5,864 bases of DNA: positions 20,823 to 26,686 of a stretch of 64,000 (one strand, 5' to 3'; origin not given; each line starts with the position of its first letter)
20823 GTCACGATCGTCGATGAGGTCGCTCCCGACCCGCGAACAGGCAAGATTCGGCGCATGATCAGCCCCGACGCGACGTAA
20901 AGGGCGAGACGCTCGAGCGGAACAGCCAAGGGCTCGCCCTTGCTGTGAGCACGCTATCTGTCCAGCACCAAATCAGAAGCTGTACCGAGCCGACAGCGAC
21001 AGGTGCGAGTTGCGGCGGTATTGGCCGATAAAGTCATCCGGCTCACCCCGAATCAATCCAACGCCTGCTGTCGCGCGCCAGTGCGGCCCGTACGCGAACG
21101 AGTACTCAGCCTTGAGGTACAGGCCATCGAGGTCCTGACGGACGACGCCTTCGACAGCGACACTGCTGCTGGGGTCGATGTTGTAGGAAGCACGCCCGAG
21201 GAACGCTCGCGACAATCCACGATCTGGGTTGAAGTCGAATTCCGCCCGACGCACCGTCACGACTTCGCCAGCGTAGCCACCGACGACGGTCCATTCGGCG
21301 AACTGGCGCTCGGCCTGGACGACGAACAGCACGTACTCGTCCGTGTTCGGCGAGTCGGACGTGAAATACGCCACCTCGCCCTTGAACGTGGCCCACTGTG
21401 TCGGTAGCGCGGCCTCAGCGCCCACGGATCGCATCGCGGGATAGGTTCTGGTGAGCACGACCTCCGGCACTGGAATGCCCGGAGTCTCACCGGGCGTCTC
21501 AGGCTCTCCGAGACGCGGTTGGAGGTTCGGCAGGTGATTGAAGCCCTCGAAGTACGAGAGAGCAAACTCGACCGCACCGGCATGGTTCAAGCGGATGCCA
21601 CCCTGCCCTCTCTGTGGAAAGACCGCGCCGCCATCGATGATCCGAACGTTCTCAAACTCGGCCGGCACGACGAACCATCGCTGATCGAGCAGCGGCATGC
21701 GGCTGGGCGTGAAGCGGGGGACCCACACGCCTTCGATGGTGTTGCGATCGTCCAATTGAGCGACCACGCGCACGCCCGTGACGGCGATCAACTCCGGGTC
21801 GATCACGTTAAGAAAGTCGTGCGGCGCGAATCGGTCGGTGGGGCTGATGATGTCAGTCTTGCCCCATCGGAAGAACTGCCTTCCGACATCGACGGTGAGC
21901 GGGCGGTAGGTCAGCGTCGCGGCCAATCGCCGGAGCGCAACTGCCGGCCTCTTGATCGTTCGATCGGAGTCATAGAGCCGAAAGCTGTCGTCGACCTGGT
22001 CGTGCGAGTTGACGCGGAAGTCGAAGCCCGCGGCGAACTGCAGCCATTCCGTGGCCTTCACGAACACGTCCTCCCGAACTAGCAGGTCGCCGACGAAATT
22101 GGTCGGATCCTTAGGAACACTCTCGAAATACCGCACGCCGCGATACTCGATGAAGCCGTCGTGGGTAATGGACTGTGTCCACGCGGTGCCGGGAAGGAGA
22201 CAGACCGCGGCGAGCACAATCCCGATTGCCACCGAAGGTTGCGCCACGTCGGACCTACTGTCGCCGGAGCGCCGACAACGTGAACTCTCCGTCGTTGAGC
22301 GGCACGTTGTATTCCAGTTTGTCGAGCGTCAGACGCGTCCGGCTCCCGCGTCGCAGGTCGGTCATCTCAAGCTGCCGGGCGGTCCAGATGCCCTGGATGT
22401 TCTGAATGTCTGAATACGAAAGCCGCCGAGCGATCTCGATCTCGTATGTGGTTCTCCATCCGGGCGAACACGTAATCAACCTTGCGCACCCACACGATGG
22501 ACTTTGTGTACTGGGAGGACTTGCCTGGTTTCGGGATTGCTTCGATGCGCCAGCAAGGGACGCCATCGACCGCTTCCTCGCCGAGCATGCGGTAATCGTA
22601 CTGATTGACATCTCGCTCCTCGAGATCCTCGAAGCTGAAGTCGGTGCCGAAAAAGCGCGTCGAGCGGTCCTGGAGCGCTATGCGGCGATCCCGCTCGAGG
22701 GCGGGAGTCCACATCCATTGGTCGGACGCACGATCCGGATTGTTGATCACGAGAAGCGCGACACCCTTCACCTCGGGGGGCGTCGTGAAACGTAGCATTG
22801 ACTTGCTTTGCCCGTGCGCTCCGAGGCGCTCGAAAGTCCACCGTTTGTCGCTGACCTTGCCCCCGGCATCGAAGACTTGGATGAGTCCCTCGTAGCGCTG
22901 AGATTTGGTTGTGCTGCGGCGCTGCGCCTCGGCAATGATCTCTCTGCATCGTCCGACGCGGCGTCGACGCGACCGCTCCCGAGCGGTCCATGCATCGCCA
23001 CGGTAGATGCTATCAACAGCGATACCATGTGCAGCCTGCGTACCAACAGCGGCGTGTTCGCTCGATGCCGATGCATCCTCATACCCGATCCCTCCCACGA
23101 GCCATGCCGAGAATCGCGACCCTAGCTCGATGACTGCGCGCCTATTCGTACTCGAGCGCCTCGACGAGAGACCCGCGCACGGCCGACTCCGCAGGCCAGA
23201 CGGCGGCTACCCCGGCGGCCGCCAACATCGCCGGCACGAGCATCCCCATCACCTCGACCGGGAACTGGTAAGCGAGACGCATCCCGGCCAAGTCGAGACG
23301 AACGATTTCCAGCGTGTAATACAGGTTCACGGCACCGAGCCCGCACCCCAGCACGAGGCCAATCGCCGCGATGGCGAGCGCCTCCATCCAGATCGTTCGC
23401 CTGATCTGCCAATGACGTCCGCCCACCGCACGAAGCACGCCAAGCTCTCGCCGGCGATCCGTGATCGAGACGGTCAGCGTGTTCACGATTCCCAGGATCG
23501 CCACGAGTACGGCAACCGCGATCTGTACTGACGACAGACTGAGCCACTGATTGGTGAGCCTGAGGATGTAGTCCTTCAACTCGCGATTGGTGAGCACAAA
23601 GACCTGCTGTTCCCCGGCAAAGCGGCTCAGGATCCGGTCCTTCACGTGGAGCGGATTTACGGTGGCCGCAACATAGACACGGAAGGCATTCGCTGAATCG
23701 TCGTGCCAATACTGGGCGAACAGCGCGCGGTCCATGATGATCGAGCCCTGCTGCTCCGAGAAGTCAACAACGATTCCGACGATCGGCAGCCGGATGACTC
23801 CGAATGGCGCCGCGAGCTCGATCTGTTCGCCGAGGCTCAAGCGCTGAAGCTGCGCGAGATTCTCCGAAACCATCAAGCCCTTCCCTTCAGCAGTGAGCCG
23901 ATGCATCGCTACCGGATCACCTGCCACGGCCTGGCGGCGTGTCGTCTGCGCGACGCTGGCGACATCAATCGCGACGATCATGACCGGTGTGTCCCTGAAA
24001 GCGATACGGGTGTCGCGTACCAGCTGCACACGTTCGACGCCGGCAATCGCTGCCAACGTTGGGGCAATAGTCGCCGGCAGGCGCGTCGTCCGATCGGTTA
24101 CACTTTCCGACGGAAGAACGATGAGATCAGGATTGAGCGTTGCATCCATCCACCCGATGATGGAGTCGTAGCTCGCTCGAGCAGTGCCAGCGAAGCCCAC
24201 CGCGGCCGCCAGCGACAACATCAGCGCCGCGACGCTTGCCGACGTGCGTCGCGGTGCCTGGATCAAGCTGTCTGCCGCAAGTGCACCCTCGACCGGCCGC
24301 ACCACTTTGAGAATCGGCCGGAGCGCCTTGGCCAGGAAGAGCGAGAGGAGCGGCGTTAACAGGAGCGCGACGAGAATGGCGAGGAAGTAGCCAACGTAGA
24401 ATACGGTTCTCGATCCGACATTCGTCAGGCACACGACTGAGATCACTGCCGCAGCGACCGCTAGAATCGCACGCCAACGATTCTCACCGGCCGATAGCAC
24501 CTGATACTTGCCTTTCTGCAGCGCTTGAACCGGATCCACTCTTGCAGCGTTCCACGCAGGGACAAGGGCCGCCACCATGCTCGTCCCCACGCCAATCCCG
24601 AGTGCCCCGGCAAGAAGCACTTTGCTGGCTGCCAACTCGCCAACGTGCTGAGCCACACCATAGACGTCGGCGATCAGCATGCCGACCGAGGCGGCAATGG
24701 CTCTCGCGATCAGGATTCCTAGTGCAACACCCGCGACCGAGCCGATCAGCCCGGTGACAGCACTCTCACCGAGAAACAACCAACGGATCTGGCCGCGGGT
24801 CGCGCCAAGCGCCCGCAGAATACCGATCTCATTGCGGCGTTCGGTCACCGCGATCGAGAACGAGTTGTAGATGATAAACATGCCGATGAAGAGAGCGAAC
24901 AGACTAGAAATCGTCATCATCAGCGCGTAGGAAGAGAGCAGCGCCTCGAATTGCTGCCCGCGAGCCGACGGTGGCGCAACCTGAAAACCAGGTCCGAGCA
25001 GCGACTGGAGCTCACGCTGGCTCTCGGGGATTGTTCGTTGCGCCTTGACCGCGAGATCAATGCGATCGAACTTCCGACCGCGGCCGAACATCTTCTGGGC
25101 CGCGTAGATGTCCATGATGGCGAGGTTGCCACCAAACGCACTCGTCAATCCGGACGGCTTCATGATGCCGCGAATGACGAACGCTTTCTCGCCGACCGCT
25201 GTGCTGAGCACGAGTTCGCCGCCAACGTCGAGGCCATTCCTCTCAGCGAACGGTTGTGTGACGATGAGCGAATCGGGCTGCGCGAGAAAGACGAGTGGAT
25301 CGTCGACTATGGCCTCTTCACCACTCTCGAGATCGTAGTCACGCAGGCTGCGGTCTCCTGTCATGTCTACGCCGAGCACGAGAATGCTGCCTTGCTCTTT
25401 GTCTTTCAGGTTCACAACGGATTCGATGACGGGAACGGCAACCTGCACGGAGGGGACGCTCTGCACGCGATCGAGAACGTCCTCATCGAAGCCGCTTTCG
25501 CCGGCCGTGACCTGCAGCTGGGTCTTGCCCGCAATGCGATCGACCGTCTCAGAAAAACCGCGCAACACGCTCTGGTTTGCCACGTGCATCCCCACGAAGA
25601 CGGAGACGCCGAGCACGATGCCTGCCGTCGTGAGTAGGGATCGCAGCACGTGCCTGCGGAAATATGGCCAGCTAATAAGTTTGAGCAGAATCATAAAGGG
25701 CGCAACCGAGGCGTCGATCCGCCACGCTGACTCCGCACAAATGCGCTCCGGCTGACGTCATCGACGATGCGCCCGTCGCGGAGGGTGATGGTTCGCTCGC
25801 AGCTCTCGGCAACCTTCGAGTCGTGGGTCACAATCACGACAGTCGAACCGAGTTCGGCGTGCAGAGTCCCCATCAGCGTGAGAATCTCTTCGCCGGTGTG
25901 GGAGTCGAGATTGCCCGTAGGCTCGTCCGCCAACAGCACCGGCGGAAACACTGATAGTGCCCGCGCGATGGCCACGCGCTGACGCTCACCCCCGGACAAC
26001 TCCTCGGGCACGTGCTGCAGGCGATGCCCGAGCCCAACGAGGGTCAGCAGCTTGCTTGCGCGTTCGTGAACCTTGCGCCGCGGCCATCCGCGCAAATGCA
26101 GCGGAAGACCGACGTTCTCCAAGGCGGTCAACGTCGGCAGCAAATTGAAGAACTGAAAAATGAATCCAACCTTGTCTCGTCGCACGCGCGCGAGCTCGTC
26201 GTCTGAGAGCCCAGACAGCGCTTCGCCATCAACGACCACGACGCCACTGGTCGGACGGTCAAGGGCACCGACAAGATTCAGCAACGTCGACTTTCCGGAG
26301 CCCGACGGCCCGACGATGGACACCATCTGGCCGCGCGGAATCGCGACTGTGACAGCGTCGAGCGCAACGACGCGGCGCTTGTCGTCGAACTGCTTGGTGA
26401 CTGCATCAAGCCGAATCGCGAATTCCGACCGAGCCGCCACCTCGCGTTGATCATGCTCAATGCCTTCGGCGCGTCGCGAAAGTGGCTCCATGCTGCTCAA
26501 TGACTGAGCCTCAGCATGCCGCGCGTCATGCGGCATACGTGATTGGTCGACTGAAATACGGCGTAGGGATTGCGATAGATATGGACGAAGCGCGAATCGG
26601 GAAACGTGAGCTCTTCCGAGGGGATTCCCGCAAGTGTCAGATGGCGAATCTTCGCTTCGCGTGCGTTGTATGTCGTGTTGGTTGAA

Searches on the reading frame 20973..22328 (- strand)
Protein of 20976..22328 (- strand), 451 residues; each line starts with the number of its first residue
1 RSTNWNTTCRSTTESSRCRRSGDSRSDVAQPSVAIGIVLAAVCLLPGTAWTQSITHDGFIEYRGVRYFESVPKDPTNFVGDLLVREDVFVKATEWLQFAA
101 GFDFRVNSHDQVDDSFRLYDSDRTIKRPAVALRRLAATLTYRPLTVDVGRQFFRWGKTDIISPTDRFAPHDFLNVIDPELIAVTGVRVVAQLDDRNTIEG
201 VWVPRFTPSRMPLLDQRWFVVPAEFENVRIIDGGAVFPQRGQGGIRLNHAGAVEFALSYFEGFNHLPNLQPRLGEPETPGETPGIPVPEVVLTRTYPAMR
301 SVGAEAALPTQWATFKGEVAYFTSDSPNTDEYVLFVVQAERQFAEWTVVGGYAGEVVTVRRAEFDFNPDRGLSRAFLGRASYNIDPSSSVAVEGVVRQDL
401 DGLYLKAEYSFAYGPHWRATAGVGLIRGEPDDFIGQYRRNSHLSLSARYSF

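Call 25: search_protein_families(library=pfam, proteins=[window:20976-22328:-], max_evalue=0.01)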
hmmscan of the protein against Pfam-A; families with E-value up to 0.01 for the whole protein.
window:20976-22328:- (451 aa): 1 family
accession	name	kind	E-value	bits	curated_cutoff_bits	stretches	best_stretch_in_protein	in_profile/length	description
PF06980.17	DUF1302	-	9e-05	22.1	23.2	1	142-327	160-368/541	Protein of unknown function (DUF1302)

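Call 52: search_protein_families(library=ncbifam, proteins=[window:20973-22247:-], max_evalue=0.001)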
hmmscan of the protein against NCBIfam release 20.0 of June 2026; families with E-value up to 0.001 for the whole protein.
window:20973-22247:- (424 aa): 0 families

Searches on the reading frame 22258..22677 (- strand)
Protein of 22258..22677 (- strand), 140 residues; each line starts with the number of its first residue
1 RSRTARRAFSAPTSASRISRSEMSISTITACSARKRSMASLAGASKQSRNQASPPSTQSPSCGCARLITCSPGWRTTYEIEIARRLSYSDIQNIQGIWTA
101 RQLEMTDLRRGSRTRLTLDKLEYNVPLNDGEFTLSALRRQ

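Call 25: search_protein_families(library=pfam, proteins=[window:22258-22677:-], max_evalue=0.01)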
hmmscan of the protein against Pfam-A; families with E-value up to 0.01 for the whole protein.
window:22258-22677:- (140 aa): 1 family
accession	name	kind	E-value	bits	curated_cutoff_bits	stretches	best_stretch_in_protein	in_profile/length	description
PF17131.11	LolA_like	-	1e-12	48.5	30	1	82-139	127-184/184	Outer membrane lipoprotein-sorting protein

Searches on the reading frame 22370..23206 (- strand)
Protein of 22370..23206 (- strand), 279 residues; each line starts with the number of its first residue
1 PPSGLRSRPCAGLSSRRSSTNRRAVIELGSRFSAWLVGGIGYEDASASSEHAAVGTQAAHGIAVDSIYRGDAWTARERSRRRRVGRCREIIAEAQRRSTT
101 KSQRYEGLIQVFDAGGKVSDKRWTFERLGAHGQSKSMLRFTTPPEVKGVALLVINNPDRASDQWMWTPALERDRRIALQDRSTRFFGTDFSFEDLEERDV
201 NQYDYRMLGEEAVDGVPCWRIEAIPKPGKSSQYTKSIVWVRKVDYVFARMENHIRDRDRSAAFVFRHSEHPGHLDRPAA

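Call 25: search_protein_families(library=pfam, proteins=[window:22370-23206:-], max_evalue=0.01)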
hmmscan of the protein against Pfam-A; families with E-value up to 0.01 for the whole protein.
window:22370-23206:- (279 aa): 2 families
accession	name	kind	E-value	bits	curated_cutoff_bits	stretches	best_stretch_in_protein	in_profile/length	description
PF17131.11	LolA_like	-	1.1e-36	126.6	30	1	132-252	1-120/184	Outer membrane lipoprotein-sorting protein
PF07044.18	DUF1329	-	0.0012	18.6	23.1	0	135-210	142-224/368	Protein of unknown function (DUF1329)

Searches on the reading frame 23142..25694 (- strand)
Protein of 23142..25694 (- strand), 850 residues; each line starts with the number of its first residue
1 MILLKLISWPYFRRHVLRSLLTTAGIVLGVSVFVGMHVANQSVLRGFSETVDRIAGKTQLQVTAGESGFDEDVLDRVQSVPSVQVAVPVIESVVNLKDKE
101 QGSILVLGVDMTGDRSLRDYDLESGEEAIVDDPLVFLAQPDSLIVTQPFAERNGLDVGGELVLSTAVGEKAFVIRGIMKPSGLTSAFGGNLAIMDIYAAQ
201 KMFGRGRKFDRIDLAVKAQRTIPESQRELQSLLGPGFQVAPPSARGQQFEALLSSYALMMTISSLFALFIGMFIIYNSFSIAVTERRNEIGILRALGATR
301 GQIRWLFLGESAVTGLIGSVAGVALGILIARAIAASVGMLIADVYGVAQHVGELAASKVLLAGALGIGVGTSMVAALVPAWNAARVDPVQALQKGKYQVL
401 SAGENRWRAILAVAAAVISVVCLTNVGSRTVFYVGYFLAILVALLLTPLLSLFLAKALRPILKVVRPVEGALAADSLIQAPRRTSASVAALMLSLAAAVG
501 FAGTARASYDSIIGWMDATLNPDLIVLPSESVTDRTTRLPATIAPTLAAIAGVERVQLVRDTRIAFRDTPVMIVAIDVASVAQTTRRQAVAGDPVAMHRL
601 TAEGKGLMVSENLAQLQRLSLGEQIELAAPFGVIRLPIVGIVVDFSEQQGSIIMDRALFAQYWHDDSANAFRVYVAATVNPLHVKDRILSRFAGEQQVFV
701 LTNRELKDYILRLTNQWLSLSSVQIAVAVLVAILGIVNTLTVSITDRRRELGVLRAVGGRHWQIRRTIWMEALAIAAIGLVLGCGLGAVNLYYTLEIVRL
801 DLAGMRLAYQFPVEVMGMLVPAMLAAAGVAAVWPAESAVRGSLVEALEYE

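Call 49: search_protein_families(library=pfam, proteins=[window:23142-25694:-], max_evalue=0.01)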
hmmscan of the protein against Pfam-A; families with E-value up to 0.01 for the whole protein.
window:23142-25694:- (850 aa): 2 families
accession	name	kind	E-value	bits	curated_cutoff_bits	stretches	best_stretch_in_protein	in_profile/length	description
PF02687.27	FtsX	-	6.8e-35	120.2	25.5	2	262-387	2-119/120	FtsX-like permease C-terminal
PF12704.14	MacB_PCD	-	4.4e-14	53.7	27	2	19-231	1-206/207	MacB-like periplasmic core domain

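Call 52: search_protein_families(library=ncbifam, proteins=[window:23142-25694:-], max_evalue=0.001)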
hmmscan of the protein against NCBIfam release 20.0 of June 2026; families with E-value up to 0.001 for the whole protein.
window:23142-25694:- (850 aa): 10 families
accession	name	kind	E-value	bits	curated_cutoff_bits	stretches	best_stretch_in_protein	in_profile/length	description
TIGR02212.1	lolCE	equivalog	9e-34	117.1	362.45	2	19-393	24-409/411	lipoprotein-releasing ABC transporter permease subunit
TIGR03434.1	ADOP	subfamily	3.1e-26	91.7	622.3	3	596-850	551-803/803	ADOP family duplicated permease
NF038346.1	FtsX_actino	exception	8.7e-20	71.3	250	2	659-839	123-302/308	permease-like cell division protein FtsX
NF008357.0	PRK11146.1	exception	9.1e-20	70.9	439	2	17-392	25-411/414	lipoprotein-releasing ABC transporter permease subunit LolE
NF038347.1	FtsX_Gpos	exception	1.3e-19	70.6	225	2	259-373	170-288/296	permease-like cell division protein FtsX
NF007826.0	PRK10535.1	equivalog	2e-16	59.4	966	2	256-393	521-646/648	macrolide ABC transporter ATP-binding protein/permease MacB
TIGR02213.1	lolE_release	exception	6.6e-16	58.2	540.35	1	17-392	22-408/411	lipoprotein-releasing ABC transporter permease subunit LolE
TIGR00439.2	FtsX_Gneg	equivalog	6.9e-14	51.7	255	2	247-375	157-286/292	permease-like cell division protein FtsX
NF008076.0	PRK10814.1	exception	1.5e-12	47.2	473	1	245-393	253-397/399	lipoprotein-releasing ABC transporter permease subunit LolC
TIGR01185.1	devC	equivalog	4.9e-06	25.8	290.35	0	676-820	215-359/380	ABC transporter permease DevC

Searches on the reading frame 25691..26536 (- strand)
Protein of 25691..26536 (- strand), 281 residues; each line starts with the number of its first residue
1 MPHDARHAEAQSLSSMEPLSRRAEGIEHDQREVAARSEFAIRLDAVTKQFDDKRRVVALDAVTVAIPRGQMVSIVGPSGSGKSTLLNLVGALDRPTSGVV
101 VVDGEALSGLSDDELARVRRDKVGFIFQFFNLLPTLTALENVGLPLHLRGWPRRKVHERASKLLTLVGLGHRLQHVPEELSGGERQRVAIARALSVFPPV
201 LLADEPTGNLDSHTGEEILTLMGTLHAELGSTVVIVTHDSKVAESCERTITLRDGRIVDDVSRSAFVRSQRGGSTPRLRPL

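Call 49: search_protein_families(library=pfam, proteins=[window:25691-26536:-], max_evalue=0.01)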
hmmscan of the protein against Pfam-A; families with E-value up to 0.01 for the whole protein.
window:25691-26536:- (281 aa): 10 families
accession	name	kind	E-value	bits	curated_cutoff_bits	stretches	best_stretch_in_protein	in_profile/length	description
PF00005.33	ABC_tran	-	5e-33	115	25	1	59-207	1-136/137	ABC transporter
PF02463.25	SMC_N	-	2e-05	24.5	40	0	177-252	134-211/220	RecF/RecN/SMC N terminal domain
PF13304.12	AAA_21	-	4.9e-05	24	27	0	176-240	234-300/304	AAA domain, putative AbiEii toxin, Type IV TA system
PF13191.12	AAA_16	-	9.4e-05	23.4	32.6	1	63-107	18-61/167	AAA ATPase domain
PF13555.12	AAA_29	-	0.0001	22.4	27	1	61-86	14-39/61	P-loop containing region of AAA domain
PF11599.14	AviRa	-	0.0018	18.2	25.7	0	38-124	146-230/232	RRNA methyltransferase AviRa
PF03193.22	RsgA_GTPase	-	0.0031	17.8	30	1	61-89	99-126/174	RsgA GTPase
PF13401.12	AAA_22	-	0.0048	17.6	27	0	70-105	6-42/130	AAA domain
PF06745.19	ATPase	-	0.0091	15.8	26.6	0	59-85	8-35/231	KaiC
PF13481.12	AAA_25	-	0.0092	16.1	27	0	66-86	30-50/195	AAA domain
